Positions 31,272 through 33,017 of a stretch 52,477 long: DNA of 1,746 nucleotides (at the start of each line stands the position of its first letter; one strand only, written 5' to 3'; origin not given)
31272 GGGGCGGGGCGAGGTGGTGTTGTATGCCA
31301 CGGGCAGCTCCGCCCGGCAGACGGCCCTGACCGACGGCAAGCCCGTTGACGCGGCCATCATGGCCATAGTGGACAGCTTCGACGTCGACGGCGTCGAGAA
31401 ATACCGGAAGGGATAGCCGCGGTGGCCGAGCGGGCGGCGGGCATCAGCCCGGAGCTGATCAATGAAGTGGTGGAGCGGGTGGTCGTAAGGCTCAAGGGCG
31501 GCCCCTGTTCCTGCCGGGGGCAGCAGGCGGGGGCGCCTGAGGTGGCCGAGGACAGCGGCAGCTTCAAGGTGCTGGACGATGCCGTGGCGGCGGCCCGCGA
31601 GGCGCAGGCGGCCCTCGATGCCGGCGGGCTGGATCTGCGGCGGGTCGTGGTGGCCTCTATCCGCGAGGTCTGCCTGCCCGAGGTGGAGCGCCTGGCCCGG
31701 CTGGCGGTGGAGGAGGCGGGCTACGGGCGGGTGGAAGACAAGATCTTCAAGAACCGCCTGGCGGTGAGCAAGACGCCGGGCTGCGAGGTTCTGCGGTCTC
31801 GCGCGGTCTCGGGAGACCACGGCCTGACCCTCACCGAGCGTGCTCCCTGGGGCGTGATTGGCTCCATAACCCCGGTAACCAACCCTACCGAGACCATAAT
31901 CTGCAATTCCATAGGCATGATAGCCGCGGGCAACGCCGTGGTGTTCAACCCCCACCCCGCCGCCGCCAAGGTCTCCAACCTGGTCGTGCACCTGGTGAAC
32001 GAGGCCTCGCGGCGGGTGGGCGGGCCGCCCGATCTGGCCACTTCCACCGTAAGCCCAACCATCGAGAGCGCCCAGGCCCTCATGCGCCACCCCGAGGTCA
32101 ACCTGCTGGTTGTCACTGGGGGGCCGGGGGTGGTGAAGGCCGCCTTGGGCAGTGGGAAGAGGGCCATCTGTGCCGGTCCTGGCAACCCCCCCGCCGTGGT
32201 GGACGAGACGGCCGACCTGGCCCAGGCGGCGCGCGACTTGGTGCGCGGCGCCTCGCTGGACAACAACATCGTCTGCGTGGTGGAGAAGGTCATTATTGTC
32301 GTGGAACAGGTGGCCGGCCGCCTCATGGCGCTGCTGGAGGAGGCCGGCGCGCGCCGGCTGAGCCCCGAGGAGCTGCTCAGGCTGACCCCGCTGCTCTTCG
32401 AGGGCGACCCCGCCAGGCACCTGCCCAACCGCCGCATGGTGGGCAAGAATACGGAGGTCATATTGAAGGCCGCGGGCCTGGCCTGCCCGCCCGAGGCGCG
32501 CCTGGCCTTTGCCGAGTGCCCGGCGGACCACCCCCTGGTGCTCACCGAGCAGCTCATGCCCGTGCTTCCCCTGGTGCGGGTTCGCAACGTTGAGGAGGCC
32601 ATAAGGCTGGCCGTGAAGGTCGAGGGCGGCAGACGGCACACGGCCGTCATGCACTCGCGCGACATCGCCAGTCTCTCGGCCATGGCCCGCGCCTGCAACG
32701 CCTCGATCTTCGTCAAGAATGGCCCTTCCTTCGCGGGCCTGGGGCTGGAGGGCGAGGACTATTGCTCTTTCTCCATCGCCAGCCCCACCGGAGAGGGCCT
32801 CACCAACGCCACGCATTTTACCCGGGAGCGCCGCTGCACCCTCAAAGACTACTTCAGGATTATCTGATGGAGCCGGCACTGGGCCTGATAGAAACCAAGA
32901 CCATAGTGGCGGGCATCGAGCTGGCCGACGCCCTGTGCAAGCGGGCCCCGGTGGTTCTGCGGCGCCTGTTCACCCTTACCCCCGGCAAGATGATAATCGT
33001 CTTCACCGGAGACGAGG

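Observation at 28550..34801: Compact aldolase + acylating aldehyde dehydrogenase microcompartment (HO/PVM-like) with no visible cofactor-recycling enzymes and an RpiR/SIS regulator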

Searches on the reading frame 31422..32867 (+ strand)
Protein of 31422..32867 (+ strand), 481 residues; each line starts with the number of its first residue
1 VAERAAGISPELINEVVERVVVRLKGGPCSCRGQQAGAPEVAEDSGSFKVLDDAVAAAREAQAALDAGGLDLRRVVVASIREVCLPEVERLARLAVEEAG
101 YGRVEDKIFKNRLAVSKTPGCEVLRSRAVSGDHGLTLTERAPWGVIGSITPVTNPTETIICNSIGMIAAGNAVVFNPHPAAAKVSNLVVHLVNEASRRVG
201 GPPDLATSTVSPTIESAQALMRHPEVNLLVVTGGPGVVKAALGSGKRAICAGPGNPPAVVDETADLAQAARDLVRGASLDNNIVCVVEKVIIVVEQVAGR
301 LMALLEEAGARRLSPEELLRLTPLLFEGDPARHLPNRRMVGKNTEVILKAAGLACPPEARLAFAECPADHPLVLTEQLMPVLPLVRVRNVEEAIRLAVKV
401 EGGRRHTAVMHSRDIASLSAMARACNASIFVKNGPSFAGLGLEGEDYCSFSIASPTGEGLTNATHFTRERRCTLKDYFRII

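Call 3: search_protein_families(library=pfam, proteins=[window:31422-32867:+], max_evalue=0.01)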
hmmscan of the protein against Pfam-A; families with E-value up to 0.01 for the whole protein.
window:31422-32867:+ (481 aa): 1 family
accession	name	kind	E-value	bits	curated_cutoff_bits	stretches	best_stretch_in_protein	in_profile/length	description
PF00171.27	Aldedh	-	6.8e-32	111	23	2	50-308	30-292/461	Aldehyde dehydrogenase family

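Call 14: find_homologous_proteins(query=window:31422-32867:+, max_evalue=1e-30)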
Query window:31422-32867:+ (481 aa): 8000 proteins with E <= 1e-30 among 8000 candidates; the best 120 are listed.
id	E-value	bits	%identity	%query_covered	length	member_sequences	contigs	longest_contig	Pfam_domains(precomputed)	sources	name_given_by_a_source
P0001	0.0e+0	1044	100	100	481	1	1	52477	PF00171.28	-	-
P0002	3.5e-245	832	80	99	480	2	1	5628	PF00171.28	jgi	jgi:propionaldehyde dehydrogenase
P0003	3.5e-232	789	77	99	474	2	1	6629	PF00171.28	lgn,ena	-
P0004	2.0e-229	780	75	100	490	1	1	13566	PF00171.28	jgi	jgi:propionaldehyde dehydrogenase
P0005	3.2e-227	773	77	99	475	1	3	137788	PF00171.28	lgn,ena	-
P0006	6.4e-224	762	74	100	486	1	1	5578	PF00171.28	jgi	-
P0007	8.1e-195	666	71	91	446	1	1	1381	PF00171.28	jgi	jgi:acyl-CoA reductase-like NAD-dependent aldehyde dehydrogenase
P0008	9.3e-165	567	63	91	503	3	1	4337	PF00171.28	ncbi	-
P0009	2.0e-164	566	59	98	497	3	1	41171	PF00171.28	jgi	jgi:acyl-CoA reductase-like NAD-dependent aldehyde dehydrogenase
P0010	1.8e-161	556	57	99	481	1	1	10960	PF00171.28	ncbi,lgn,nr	ncbi:MAG: aldehyde dehydrogenase EutE [Deltaproteobacteria bacterium]|nr:aldehyde dehydrogenase EutE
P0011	1.3e-159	550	57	99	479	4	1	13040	PF00171.28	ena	-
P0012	1.8e-159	550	57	99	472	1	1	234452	PF00171.28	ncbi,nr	ncbi:MAG: aldehyde dehydrogenase EutE [Candidatus Riflebacteria bacterium]|nr:aldehyde dehydrogenase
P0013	2.5e-159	549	56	99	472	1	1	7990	PF00171.28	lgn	-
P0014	3.8e-159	548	57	99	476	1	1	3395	PF00171.28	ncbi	-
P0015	6.1e-159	548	80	66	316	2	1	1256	PF00171.28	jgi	jgi:acyl-CoA reductase-like NAD-dependent aldehyde dehydrogenase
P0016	1.1e-158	547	58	91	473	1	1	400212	PF00171.28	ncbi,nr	ncbi:MAG: aldehyde dehydrogenase EutE [Candidatus Riflebacteria bacterium]|nr:aldehyde dehydrogenase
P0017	1.7e-158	546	56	99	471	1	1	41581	PF00171.28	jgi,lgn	jgi:propionaldehyde dehydrogenase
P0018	2.1e-157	543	56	99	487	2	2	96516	PF00171.28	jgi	jgi:acyl-CoA reductase-like NAD-dependent aldehyde dehydrogenase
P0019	3.0e-157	542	55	99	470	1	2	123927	PF00171.28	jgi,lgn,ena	-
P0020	3.1e-157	542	56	99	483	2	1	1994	PF00171.28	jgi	jgi:aldehyde dehydrogenase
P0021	3.7e-157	542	56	99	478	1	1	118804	PF00171.28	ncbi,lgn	-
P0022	5.3e-157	541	56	99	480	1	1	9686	PF00171.28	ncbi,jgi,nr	ncbi:MAG: aldehyde dehydrogenase EutE [Planctomycetes bacterium]|nr:aldehyde dehydrogenase EutE [Pla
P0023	9.7e-157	541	56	99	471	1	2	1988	PF00171.28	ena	-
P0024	9.7e-157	541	59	93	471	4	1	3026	PF00171.28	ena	-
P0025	1.3e-156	540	55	99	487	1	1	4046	PF00171.28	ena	-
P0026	1.4e-156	540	60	90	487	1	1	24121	PF00171.28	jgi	jgi:aldehyde dehydrogenase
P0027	2.5e-156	539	57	99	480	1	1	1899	PF00171.28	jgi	jgi:aldehyde dehydrogenase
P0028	2.6e-156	539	62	82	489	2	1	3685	PF00171.28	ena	-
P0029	4.6e-156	538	56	99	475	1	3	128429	PF00171.28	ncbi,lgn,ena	-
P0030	4.7e-156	538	57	98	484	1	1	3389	PF00171.28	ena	-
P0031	7.6e-156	538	54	99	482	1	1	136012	PF00171.28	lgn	-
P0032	7.8e-156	538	56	99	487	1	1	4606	PF00171.28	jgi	jgi:aldehyde dehydrogenase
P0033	8.6e-156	537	57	99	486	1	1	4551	PF00171.28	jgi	jgi:aldehyde dehydrogenase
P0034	1.4e-155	537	55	99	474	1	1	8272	PF00171.28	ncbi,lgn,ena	-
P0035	1.4e-155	537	57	99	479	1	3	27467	PF00171.28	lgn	-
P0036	1.7e-155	536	57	98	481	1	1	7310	PF00171.28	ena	-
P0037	1.7e-155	536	56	99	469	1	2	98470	PF00171.28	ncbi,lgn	-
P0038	1.8e-155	536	57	99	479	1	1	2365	PF00171.28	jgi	jgi:acyl-CoA reductase-like NAD-dependent aldehyde dehydrogenase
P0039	1.9e-155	536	56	99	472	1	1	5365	PF00171.28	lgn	-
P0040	2.1e-155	536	56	99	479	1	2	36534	PF00171.28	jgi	jgi:aldehyde dehydrogenase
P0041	2.5e-155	536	55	99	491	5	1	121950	PF00171.28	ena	-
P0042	2.5e-155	536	58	92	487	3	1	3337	PF00171.28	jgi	jgi:acyl-CoA reductase-like NAD-dependent aldehyde dehydrogenase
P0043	2.5e-155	536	60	91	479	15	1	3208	PF00171.28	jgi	-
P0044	2.9e-155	536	55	98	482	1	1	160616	PF00171.28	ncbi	ncbi:MAG: aldehyde dehydrogenase family protein [Planctomycetota bacterium]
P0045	3.2e-155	536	57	99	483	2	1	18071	PF00171.28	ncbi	-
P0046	3.3e-155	536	56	98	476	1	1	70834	PF00171.28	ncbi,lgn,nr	ncbi:MAG: aldehyde dehydrogenase EutE [Candidatus Aureabacteria bacterium]|nr:aldehyde dehydrogenase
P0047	3.3e-155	536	57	99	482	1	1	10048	PF00171.28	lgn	-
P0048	4.6e-155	535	57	99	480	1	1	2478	PF00171.28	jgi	jgi:aldehyde dehydrogenase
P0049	5.1e-155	535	56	99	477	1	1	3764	PF00171.28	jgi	jgi:aldehyde dehydrogenase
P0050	6.1e-155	535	56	99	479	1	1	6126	PF00171.28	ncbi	-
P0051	7.1e-155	534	55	99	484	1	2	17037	PF00171.28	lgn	-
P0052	7.8e-155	534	56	98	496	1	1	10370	PF00171.28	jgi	jgi:aldehyde dehydrogenase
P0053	9.0e-155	534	57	99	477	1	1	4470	PF00171.28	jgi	-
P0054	1.0e-154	534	58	99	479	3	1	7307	PF00171.28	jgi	jgi:acyl-CoA reductase-like NAD-dependent aldehyde dehydrogenase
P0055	1.1e-154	534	55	99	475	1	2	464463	PF00171.28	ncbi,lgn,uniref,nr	ncbi:MAG: Ethanolamine utilization protein EutE [Candidatus Ozemobacter sibiricus]|uniref:Ethanolami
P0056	1.2e-154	534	58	93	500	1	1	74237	PF00171.28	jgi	jgi:acyl-CoA reductase-like NAD-dependent aldehyde dehydrogenase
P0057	1.3e-154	534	60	91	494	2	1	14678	PF00171.28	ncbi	-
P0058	1.3e-154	534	57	98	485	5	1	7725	PF00171.28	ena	-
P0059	1.5e-154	533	57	99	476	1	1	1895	PF00171.28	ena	-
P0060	1.6e-154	533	56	99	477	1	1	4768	PF00171.28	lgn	-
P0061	1.8e-154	533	58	97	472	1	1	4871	PF00171.28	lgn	-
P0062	2.0e-154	533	55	99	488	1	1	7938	PF00171.28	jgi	jgi:aldehyde dehydrogenase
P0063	2.4e-154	533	57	99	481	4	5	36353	PF00171.28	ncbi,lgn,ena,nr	ncbi:MAG: aldehyde dehydrogenase EutE [Myxococcales bacterium]|nr:aldehyde dehydrogenase EutE [Myxoc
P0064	2.8e-154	532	55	99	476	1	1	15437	PF00171.28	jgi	-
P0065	3.2e-154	532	64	80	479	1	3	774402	PF00171.28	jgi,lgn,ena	-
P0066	3.2e-154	532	56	99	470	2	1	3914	PF00171.28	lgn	-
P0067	5.6e-154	531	60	91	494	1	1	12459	PF00171.28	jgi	jgi:acyl-CoA reductase-like NAD-dependent aldehyde dehydrogenase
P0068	6.4e-154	531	56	98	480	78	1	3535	PF00171.28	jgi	-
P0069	6.6e-154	531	56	99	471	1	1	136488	PF00171.28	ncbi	-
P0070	7.3e-154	531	56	99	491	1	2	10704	PF00171.28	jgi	jgi:acyl-CoA reductase-like NAD-dependent aldehyde dehydrogenase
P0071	7.9e-154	531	59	91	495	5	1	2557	PF00171.28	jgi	jgi:acyl-CoA reductase-like NAD-dependent aldehyde dehydrogenase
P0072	8.9e-154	531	58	99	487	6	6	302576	PF00171.28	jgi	jgi:acyl-CoA reductase-like NAD-dependent aldehyde dehydrogenase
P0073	9.8e-154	531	59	91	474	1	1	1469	PF00171.28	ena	-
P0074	1.1e-153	531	59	90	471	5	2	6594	PF00171.28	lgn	-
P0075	1.2e-153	530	56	99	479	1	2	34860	PF00171.28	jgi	jgi:aldehyde dehydrogenase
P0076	1.3e-153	530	56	99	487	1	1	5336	PF00171.28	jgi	jgi:acyl-CoA reductase-like NAD-dependent aldehyde dehydrogenase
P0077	1.3e-153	530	56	99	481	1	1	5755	PF00171.28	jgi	jgi:acyl-CoA reductase-like NAD-dependent aldehyde dehydrogenase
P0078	1.4e-153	530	59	93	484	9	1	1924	PF00171.28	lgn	-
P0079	1.5e-153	530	59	91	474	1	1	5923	PF00171.28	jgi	-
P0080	1.5e-153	530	55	99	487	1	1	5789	PF00171.28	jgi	jgi:aldehyde dehydrogenase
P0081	1.7e-153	530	58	96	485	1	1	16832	PF00171.28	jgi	jgi:acyl-CoA reductase-like NAD-dependent aldehyde dehydrogenase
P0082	1.7e-153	530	55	99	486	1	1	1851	PF00171.28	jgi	-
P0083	1.8e-153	530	57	99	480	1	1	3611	PF00171.28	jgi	jgi:acyl-CoA reductase-like NAD-dependent aldehyde dehydrogenase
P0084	1.8e-153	530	55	99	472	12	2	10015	PF00171.28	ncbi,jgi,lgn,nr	ncbi:aldehyde dehydrogenase EutE [Candidatus Ozemobacteraceae bacterium]|nr:aldehyde dehydrogenase E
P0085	1.8e-153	530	56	99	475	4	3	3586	PF00171.28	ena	-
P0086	2.0e-153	530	55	98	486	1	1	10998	PF00171.28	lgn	-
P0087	2.1e-153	530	55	99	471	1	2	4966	PF00171.28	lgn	-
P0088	2.2e-153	530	55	98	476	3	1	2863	PF00171.28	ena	-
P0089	2.3e-153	529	54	99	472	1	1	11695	PF00171.28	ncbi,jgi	-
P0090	2.6e-153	529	57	97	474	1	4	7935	PF00171.28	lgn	-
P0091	3.1e-153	529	58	98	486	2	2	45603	PF00171.28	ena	-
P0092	3.3e-153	529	59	93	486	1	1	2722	PF00171.28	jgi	jgi:acyl-CoA reductase-like NAD-dependent aldehyde dehydrogenase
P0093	3.3e-153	529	59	91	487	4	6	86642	PF00171.28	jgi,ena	-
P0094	3.5e-153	529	56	99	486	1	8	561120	PF00171.28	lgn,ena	-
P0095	3.6e-153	529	55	99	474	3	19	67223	PF00171.28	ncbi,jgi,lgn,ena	jgi:acyl-CoA reductase-like NAD-dependent aldehyde dehydrogenase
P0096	3.9e-153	529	57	99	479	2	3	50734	PF00171.28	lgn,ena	-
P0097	4.0e-153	529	59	91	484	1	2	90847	PF00171.28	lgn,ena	-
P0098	4.1e-153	529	59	91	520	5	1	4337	PF00171.28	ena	-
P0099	4.2e-153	529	59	91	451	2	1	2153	PF00171.28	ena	-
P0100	4.3e-153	529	57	98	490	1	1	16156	PF00171.28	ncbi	ncbi:MAG: aldehyde dehydrogenase family protein [Anaerolineae bacterium]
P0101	4.5e-153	528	56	99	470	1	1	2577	PF00171.28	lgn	-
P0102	4.5e-153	528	55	99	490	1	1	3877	PF00171.28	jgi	jgi:acyl-CoA reductase-like NAD-dependent aldehyde dehydrogenase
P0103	5.0e-153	528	55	99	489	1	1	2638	PF00171.28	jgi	jgi:acyl-CoA reductase-like NAD-dependent aldehyde dehydrogenase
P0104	5.2e-153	528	56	98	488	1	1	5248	PF00171.28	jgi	jgi:acyl-CoA reductase-like NAD-dependent aldehyde dehydrogenase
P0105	5.3e-153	528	55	99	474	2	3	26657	PF00171.28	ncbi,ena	-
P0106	6.3e-153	528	57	99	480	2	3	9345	PF00171.28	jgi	-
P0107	6.5e-153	528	61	91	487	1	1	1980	PF00171.28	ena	-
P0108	7.4e-153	528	56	99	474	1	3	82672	PF00171.28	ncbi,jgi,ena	jgi:acyl-CoA reductase-like NAD-dependent aldehyde dehydrogenase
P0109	7.5e-153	528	59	90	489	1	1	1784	PF00171.28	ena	-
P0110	7.7e-153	528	56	99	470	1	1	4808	PF00171.28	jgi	jgi:acyl-CoA reductase-like NAD-dependent aldehyde dehydrogenase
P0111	7.9e-153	528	58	91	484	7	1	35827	PF00171.28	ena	-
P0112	8.0e-153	528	57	98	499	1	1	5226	PF00171.28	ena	-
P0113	8.2e-153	528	55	98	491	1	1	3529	PF00171.28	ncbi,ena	-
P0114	8.7e-153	528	57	98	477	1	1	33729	PF00171.28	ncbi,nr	ncbi:MAG: aldehyde dehydrogenase EutE [Nitrospinae bacterium]|nr:aldehyde dehydrogenase EutE [Nitros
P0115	1.0e-152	527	55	99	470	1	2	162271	PF00171.28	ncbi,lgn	ncbi:MAG: aldehyde dehydrogenase EutE [Candidatus Rifleibacteriota bacterium]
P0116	1.1e-152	527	57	98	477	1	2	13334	PF00171.28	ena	-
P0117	1.1e-152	527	55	98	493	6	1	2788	PF00171.28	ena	-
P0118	1.2e-152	527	60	91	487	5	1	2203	PF00171.28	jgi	jgi:aldehyde dehydrogenase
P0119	1.2e-152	527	55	99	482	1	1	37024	PF00171.28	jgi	-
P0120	1.6e-152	527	56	97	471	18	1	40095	PF00171.28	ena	-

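Call 15: find_encoding_contigs(protein=P0005, flank=10000, max_places=3)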
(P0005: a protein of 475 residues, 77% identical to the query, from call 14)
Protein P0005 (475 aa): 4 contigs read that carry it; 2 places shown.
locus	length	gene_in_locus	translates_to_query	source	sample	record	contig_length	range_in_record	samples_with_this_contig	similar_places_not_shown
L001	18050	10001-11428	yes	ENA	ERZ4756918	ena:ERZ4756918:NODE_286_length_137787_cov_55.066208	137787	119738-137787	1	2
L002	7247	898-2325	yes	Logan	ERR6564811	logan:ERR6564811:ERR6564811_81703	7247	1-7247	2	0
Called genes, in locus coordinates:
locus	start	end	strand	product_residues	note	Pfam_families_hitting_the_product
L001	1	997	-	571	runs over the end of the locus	PF00460:Flg_bb_rod (weak), PF22638:FlgK_D1, PF07196:Flagellin_IN (weak), PF06429:Flg_bbr_C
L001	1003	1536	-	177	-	PF05130:FlgN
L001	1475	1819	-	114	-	PF10135:Rod-binding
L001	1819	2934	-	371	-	PF02119:FlgI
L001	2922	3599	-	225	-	PF02107:FlgH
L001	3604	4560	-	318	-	PF08666:SAF (weak), PF13144:ChapFlgA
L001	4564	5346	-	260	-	PF00460:Flg_bb_rod, PF22692:LlgE_F_G_D1, PF06429:Flg_bbr_C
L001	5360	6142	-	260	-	PF00460:Flg_bb_rod (weak), PF22692:LlgE_F_G_D1, PF06429:Flg_bbr_C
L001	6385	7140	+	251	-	-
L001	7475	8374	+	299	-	PF13580:SIS_2 (faint), PF01418:HTH_6, PF01380:SIS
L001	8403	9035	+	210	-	PF27545:CsoS1D_N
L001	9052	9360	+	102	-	PF00936:BMC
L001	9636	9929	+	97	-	PF03319:EutN_CcmL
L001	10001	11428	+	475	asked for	PF00171:Aldedh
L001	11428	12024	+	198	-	PF00936:BMC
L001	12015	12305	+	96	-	PF03319:EutN_CcmL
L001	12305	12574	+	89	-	PF03319:EutN_CcmL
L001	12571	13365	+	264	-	PF00596:Aldolase_II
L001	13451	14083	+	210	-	-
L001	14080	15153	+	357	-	-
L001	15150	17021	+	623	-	PF01144:CoA_trans (faint), PF02550:AcetylCoA_hydro, PF13336:AcetylCoA_hyd_C, PF13302:Acetyltransf_3 (weak), PF00583:Acetyltransf_1, PF13508:Acetyltransf_7 (weak)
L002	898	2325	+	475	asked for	PF00171:Aldedh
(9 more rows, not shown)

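Call 16: find_encoding_contigs(protein=P0004, flank=10000, max_places=2)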
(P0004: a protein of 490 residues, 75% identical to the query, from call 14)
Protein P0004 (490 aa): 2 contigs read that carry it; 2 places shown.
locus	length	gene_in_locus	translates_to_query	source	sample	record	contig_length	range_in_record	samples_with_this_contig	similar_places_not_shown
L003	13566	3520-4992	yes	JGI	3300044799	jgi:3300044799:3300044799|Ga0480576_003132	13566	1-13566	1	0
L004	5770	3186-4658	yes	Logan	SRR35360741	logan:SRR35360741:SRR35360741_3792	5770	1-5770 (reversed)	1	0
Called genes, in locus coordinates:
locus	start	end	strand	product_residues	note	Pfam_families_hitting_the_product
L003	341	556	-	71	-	PF07589:PEP_exosort_dom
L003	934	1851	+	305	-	PF01418:HTH_6, PF13580:SIS_2 (faint), PF01380:SIS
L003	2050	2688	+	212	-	PF27545:CsoS1D_N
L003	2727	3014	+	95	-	PF00936:BMC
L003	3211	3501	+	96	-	PF03319:EutN_CcmL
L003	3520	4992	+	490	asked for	PF00171:Aldedh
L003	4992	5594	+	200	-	PF00936:BMC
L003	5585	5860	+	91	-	PF03319:EutN_CcmL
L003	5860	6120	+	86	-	PF03319:EutN_CcmL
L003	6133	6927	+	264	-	PF00596:Aldolase_II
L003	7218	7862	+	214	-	-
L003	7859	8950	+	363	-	-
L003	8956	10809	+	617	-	PF02550:AcetylCoA_hydro, PF13336:AcetylCoA_hyd_C, PF00583:Acetyltransf_1, PF13508:Acetyltransf_7 (faint)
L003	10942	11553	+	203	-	-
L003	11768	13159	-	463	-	PF03601:Cons_hypoth698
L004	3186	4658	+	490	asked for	PF00171:Aldedh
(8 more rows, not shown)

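Call 23: search_protein_families(library=ncbifam, proteins=[window:31422-32867:+], max_evalue=0.0001)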
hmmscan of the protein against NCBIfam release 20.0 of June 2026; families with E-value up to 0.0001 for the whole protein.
window:31422-32867:+ (481 aa): 34 families (the best 25 are shown)
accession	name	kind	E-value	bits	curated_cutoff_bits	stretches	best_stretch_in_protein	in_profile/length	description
NF011927.0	PRK15398.1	subfamily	8e-187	621.5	403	1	13-480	6-464/465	aldehyde dehydrogenase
NF010378.0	PRK13805.1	equivalog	6.6e-71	239.3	951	1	49-439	14-409/872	bifunctional acetaldehyde-CoA/alcohol dehydrogenase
TIGR02518.1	EutH_ACDH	equivalog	3.9e-66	223.9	620.1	1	55-442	14-406/488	acetaldehyde dehydrogenase (acetylating)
NF047625.1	AcylSulfactDhSauS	equivalog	3.2e-48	164.7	600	1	50-433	5-395/464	acylating sulfoacetaldehyde dehydrogenase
NF040648.1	lactal_redase_Meth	equivalog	3.3e-22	79.1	650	1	53-435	37-425/463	lactaldehyde dehydrogenase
TIGR03250.1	PhnAcAld_DH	equivalog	9.3e-17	60.8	635.65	1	131-398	127-396/472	phosphonoacetaldehyde dehydrogenase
NF042993.1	AlphKGSA_gudD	equivalog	7.1e-15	54.7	770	1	48-301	41-299/481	alpha-ketoglutaric semialdehyde dehydrogenase GucD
NF006916.0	PRK09407.1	equivalog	1.5e-14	53.5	521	1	46-306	53-318/526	succinic semialdehyde dehydrogenase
NF047626.1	SulfactDhSafD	equivalog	4.2e-13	49.2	700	1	121-305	103-285/454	sulfoacetaldehyde dehydrogenase SafD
NF006992.0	PRK09457.1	subfamily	4.9e-13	48.6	514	1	50-307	38-300/487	succinylglutamate-semialdehyde dehydrogenase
NF007352.0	PRK09847.1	equivalog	1.3e-12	47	850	1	128-433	143-453/495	aldehyde dehydrogenase PuuC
NF050084.1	pip_6_carb_DH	equivalog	8.5e-12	44.7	730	1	140-405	115-392/475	L-piperidine-6-carboxylate dehydrogenase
NF052305.1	DioxValDhHalo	equivalog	1e-11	44.5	750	1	130-303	129-302/483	2,5-dioxovalerate dehydrogenase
TIGR01780.1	SSADH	subfamily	1.2e-10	40.9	646.35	1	135-308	110-283/448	succinate-semialdehyde dehydrogenase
TIGR03240.1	arg_catab_astD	equivalog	3.4e-10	39.3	579.3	1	49-301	35-291/484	succinylglutamate-semialdehyde dehydrogenase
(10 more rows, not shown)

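Call 35: search_protein_families(library=pfam, proteins=[L001:13451-14083:+, L001:14080-15153:+, L001:15150-17021:+], max_evalue=0.01)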
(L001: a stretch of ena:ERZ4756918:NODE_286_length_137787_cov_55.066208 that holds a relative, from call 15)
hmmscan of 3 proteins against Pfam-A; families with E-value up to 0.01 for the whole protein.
L001:13451-14083:+ (210 aa): 0 families

L001:14080-15153:+ (357 aa): 0 families

L001:15150-17021:+ (623 aa): 9 families
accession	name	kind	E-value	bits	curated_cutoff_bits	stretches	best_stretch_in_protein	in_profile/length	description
PF13336.12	AcetylCoA_hyd_C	-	2.4e-64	216.4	23.7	1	275-427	1-154/154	Acetyl-CoA hydrolase/transferase C-terminal domain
PF02550.21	AcetylCoA_hydro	-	4.3e-36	125.2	24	1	18-187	13-194/198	Acetyl-CoA hydrolase/transferase N-terminal domain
PF00583.31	Acetyltransf_1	-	1.9e-11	44.7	20.7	1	507-598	24-116/116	Acetyltransferase (GNAT) family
PF13302.13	Acetyltransf_3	-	1.7e-06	29.2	25.4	1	461-598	2-137/138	Acetyltransferase (GNAT) domain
PF13508.13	Acetyltransf_7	-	3.4e-06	27.8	27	1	521-577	11-64/84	Acetyltransferase (GNAT) domain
PF01144.29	CoA_trans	-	4.6e-06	26.6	23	0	15-70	2-60/217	Coenzyme A transferase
PF13420.13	Acetyltransf_4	-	0.00013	22.4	24.3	1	524-602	56-138/155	Acetyltransferase (GNAT) domain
PF00455.28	DeoRC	-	0.00058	20.3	31.8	0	199-243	7-51/160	DeoR C terminal sensor domain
PF16957.11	Mal_decarbox_Al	-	0.0027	16.5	25.4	0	121-186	140-208/546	Malonate decarboxylase, alpha subunit, transporter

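Call 59: search_solved_structures(query=A4, max_evalue=1)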
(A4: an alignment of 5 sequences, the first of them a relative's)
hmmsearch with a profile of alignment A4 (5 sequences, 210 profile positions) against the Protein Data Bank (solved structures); distinct sequences matched with E-value up to 1: 3.
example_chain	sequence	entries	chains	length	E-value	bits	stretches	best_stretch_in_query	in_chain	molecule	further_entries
1b67_A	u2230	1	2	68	0.29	14.4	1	13-56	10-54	PROTEIN (HISTONE HMFA)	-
1hta_A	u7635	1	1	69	0.3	14.4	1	13-56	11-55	HISTONE HMFA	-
7p75_AAA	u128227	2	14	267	0.63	13.3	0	14-91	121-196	Deoxyribose-phosphate aldolase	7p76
